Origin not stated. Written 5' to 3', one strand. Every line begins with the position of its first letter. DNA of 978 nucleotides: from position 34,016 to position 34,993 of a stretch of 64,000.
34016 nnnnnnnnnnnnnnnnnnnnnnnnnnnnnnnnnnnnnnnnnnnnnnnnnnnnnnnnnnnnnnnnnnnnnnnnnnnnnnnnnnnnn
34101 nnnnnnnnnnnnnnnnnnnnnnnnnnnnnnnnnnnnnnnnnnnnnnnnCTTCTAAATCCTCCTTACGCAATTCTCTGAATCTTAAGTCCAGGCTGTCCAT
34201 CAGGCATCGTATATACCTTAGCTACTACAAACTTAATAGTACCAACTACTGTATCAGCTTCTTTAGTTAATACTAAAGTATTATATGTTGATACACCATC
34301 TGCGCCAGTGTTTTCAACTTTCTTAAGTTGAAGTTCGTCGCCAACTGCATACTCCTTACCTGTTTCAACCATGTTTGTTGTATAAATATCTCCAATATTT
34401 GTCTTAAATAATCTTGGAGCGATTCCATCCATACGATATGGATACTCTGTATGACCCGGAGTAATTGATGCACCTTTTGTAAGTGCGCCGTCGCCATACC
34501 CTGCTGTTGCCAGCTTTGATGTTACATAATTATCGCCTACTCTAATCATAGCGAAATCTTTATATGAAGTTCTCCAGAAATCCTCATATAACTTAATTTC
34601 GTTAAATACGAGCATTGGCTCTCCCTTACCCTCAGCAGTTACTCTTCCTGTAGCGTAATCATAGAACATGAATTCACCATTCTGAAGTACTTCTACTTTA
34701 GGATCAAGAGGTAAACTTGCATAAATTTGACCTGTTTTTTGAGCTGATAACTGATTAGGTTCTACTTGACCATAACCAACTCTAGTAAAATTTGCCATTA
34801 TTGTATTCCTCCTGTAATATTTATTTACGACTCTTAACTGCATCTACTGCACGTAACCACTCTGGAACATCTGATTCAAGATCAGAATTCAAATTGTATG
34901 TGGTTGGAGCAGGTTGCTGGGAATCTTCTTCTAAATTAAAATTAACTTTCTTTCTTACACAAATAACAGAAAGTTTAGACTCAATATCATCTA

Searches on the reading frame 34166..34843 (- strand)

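Call 58: search_protein_families(library=phrogs, proteins=[window:34166-34843:-], max_evalue=0.0001)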
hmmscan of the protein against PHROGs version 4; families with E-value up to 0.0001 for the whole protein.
window:34166-34843:- (226 aa): 1 family
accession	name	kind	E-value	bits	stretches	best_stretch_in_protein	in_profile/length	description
phrog_35301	-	unknown function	3.8e-11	43.9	1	20-176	7-162/205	-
